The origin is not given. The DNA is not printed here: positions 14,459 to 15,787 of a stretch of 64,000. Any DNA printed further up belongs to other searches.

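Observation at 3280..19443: GntR / BMP-ABC / multi-amidohydrolase island: candidate undescribed N-heterocycle or modified-nucleoside catabolic pathway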

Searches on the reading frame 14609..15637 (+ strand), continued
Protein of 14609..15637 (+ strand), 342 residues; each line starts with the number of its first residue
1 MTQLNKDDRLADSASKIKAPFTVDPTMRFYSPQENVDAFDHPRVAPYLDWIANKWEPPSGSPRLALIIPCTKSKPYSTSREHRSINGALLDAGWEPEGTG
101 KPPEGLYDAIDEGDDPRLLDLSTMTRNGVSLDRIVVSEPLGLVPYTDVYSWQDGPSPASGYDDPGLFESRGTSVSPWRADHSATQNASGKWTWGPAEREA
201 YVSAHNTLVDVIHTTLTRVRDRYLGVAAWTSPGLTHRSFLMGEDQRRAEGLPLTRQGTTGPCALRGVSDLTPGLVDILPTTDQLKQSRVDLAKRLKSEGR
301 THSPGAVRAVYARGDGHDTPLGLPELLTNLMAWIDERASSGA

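Call 54: search_protein_families(library=pfam, proteins=[L012:17897-18904:+, L076:46-1527:+, L073:1959-2939:+, L054:18953-19990:-, L014:3144-4856:+, L020:3-1562:-, L013:3222-5117:-, L023:2234-3751:+, L030:4714-5871:+, L076:7398-8294:+], max_evalue=0.001)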
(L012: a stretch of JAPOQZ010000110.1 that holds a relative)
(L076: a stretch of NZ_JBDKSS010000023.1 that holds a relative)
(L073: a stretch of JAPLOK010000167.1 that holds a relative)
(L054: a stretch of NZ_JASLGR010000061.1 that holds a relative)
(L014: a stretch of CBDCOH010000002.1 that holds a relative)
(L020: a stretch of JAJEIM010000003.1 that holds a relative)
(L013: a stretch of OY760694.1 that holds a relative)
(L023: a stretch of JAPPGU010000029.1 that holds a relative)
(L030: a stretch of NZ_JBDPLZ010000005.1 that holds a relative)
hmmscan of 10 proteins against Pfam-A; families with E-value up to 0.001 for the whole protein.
L012:17897-18904:+ (335 aa): 3 families
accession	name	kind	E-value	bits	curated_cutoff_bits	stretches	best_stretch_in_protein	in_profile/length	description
PF00924.24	MS_channel_2nd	-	3.4e-18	65.9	20.2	1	154-216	3-67/68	Mechanosensitive ion channel, beta-domain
PF21082.3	MS_channel_3rd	-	6.8e-10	39.7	21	1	224-311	3-88/88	Mechanosensitive ion channel MscS, C-terminal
PF21088.3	MS_channel_1st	-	4.8e-06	26.9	23.1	1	115-150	6-41/42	Mechanosensitive ion channel, transmembrane helices 2/3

L076:46-1527:+ (493 aa): 2 families
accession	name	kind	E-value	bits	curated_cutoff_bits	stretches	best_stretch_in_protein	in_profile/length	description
PF11794.13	HpaB_N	-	3.5e-86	289.6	35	1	6-271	3-270/270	4-hydroxyphenylacetate 3-hydroxylase N terminal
PF03241.18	HpaB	-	7.9e-60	201.9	25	1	278-477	1-201/202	4-hydroxyphenylacetate 3-hydroxylase C terminal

L073:1959-2939:+ (326 aa): 1 family
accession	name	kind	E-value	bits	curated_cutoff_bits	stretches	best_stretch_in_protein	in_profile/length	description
PF01425.27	Amidase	-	2.7e-50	172.2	27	2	12-131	86-205/445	Amidase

L054:18953-19990:- (345 aa): 1 family
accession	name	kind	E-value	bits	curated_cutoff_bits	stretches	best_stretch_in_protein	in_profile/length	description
PF01522.26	Polysacc_deac_1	-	9.8e-07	29.2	23.1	1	115-211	18-114/124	Polysaccharide deacetylase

L014:3144-4856:+ (570 aa): 6 families
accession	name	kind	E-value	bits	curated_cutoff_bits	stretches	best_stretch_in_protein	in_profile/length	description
PF00890.30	FAD_binding_2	-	7.9e-85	286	20.4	1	7-390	1-414/414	FAD binding domain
PF02910.25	Succ_DH_flav_C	-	5.7e-28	97.9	20.8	1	445-566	1-125/130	Fumarate reductase flavoprotein C-term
PF01266.30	DAO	-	4.2e-09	36.8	27.9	1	7-109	1-85/353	FAD dependent oxidoreductase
PF07992.20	Pyr_redox_2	-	1.2e-07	31.9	26.1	1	7-203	2-113/291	Pyridine nucleotide-disulphide oxidoreductase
PF01946.23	Thi4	-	2.2e-06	27.5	26.2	0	136-203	97-172/235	Thi4 family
PF12831.13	FAD_oxidored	-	4.6e-05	23.3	27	1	7-201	1-148/416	FAD dependent oxidoreductase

L020:3-1562:- (520 aa): 1 family
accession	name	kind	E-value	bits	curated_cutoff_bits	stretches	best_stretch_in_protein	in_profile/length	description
PF00496.27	SBP_bac_5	-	3.9e-66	224.1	32.4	1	135-473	1-353/368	Bacterial extracellular solute-binding proteins, family 5 Middle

L013:3222-5117:- (631 aa): 2 families
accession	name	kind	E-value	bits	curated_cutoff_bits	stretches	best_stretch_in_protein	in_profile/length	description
PF13749.12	HATPase_c_4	-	5.7e-20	71.6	26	1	391-474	3-89/89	Putative ATP-dependent DNA helicase recG C-terminal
PF04326.19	SLFN_AlbA_2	-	2.7e-05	25.1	25.3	1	112-215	3-116/118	Schlafen, AlbA_2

L023:2234-3751:+ (505 aa): 1 family
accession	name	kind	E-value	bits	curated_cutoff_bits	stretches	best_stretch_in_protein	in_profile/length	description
PF09587.15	PGA_cap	-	1.1e-57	195.9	27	1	206-438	5-252/255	Bacterial capsule synthesis protein PGA_cap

L030:4714-5871:+ (385 aa): 0 families

L076:7398-8294:+ (298 aa): 2 families
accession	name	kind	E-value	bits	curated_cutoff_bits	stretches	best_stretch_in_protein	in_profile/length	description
PF01522.26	Polysacc_deac_1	-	4.4e-16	59.4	23.1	1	43-138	21-116/124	Polysaccharide deacetylase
PF10096.14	DUF2334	-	3.4e-07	30.5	26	1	67-154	53-153/203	Uncharacterized protein conserved in bacteria (DUF2334)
